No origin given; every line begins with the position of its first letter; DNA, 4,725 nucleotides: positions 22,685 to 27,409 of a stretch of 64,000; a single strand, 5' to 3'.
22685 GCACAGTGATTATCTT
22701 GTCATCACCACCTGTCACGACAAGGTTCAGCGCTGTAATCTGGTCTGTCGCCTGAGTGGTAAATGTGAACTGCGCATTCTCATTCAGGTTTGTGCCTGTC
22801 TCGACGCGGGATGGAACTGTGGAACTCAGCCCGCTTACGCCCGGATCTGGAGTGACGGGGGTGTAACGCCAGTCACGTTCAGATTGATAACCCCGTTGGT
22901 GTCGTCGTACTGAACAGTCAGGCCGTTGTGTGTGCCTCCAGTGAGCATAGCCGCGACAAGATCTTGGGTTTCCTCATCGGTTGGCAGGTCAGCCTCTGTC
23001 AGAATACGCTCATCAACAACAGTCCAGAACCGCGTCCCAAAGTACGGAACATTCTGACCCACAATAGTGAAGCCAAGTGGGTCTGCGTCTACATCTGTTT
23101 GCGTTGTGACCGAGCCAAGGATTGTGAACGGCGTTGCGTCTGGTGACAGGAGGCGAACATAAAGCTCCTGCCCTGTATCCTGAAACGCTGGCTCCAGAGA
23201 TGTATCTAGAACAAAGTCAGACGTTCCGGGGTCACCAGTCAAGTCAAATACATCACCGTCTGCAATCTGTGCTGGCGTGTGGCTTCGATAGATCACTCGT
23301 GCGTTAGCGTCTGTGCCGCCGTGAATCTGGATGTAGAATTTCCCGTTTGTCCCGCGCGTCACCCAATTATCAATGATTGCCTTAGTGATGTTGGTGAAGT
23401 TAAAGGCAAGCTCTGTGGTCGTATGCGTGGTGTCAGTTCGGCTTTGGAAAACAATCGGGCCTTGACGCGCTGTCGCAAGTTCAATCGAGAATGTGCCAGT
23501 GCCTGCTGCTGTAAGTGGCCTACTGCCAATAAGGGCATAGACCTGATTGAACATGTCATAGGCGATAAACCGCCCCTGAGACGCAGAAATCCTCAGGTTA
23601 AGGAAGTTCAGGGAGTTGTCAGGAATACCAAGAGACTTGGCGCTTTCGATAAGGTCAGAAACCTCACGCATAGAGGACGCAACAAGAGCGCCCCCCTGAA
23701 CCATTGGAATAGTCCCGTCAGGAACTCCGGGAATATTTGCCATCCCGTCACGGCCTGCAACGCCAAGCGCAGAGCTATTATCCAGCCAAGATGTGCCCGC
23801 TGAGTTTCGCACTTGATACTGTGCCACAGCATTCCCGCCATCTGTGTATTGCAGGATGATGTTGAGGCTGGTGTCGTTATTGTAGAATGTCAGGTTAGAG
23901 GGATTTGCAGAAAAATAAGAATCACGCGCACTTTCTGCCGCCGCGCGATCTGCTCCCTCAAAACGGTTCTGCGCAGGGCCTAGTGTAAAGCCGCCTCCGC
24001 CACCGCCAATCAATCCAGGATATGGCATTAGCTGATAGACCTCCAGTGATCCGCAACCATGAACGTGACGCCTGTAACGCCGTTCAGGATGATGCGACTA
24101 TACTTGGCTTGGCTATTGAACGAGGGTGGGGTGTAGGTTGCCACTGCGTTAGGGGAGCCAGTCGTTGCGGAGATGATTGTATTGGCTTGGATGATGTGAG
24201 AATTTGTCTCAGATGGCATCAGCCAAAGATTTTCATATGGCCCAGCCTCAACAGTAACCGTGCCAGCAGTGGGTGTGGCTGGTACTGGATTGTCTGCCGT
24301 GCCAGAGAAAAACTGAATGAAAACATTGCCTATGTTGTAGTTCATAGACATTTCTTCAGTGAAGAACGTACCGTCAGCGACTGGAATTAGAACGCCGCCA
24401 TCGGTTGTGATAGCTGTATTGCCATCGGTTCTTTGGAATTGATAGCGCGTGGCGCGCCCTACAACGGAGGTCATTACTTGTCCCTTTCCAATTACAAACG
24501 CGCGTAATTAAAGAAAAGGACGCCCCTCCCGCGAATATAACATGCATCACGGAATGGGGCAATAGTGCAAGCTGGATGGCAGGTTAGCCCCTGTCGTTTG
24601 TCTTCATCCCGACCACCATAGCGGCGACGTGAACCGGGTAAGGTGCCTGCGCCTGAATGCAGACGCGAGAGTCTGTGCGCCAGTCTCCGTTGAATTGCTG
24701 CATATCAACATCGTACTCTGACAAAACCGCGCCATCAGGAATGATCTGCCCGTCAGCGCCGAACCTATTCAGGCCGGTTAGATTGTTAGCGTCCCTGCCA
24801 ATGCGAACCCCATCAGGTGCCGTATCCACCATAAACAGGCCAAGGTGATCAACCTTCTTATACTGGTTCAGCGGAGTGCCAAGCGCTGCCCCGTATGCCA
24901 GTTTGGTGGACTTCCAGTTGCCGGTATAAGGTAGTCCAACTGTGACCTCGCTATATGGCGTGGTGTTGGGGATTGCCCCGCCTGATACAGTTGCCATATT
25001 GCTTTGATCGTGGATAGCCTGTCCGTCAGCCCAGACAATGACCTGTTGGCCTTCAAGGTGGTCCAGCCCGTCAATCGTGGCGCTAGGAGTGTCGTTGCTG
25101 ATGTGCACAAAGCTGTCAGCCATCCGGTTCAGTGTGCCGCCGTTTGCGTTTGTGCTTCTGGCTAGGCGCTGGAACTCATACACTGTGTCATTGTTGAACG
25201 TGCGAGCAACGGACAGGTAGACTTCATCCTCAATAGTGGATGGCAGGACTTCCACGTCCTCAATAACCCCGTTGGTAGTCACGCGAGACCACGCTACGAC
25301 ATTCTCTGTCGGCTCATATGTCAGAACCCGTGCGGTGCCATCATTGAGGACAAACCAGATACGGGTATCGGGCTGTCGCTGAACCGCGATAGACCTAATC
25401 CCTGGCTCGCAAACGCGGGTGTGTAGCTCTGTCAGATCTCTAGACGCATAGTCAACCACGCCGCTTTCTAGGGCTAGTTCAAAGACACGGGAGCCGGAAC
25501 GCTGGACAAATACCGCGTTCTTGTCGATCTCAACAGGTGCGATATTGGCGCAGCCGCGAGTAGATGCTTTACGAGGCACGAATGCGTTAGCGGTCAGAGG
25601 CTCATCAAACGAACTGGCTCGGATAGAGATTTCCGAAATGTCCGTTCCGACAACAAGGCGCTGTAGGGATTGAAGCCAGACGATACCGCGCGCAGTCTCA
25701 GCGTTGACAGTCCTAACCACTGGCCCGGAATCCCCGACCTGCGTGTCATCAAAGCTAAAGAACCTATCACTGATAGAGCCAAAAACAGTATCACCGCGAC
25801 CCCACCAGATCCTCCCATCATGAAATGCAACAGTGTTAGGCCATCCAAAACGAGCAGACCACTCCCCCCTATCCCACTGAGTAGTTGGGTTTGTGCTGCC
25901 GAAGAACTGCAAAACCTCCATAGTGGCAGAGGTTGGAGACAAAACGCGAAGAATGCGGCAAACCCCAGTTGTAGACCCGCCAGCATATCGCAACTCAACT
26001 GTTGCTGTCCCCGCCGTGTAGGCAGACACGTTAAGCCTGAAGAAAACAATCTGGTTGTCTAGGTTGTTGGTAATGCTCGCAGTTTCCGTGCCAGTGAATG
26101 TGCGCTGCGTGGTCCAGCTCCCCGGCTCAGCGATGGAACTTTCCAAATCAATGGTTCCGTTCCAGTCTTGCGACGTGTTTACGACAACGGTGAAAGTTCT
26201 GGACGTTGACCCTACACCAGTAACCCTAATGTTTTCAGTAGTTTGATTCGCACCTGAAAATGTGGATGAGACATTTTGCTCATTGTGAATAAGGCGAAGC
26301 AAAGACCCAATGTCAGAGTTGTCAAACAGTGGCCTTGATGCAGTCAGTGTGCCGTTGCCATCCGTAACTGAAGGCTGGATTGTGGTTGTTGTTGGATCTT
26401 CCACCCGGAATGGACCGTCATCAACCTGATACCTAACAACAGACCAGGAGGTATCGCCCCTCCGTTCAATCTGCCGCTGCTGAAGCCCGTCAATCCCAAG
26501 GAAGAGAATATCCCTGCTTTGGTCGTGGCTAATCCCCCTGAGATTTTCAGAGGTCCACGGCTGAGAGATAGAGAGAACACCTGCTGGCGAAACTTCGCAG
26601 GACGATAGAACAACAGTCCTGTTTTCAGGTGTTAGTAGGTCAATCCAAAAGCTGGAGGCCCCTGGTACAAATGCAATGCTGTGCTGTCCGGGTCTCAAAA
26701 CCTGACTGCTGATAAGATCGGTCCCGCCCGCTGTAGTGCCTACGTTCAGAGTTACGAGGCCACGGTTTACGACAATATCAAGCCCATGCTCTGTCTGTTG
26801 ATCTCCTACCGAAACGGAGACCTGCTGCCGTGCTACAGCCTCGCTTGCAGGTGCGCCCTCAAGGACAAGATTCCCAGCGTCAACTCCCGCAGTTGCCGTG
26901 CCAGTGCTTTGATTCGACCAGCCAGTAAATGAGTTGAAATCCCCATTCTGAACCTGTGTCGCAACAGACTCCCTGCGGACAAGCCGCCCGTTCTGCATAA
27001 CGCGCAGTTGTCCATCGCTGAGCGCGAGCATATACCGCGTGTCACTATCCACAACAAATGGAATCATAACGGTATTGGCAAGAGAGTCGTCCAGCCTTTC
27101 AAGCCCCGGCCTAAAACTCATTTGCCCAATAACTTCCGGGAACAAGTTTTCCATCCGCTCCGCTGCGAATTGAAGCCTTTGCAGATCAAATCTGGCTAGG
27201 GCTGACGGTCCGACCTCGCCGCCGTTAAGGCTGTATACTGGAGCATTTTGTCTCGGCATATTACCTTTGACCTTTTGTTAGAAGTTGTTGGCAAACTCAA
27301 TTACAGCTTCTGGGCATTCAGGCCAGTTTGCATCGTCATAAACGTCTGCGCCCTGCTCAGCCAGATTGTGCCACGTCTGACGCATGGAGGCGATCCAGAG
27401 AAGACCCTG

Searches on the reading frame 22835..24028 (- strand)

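Call 15: search_protein_families(library=phrogs, proteins=[window:22835-24028:-], max_evalue=0.001)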
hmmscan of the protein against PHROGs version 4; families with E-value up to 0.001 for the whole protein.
window:22835-24028:- (397 aa): 1 family
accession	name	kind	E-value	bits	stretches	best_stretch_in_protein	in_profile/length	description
phrog_20050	-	unknown function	8.6e-07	28.7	1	14-97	45-130/571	-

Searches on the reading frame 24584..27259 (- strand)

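Call 15: search_protein_families(library=phrogs, proteins=[window:24584-27259:-], max_evalue=0.001)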
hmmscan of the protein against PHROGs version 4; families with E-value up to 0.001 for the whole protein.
window:24584-27259:- (891 aa): 4 families
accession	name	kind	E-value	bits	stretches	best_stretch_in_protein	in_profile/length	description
phrog_376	-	tail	5.7e-142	475.6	1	1-889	1-711/712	tail protein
phrog_15566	-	tail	3.1e-43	149.1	2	457-701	31-280/552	tail protein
phrog_20269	-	unknown function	4.5e-20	73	1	10-476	9-322/374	-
phrog_30010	-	unknown function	8e-07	29.2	1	567-739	164-329/517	-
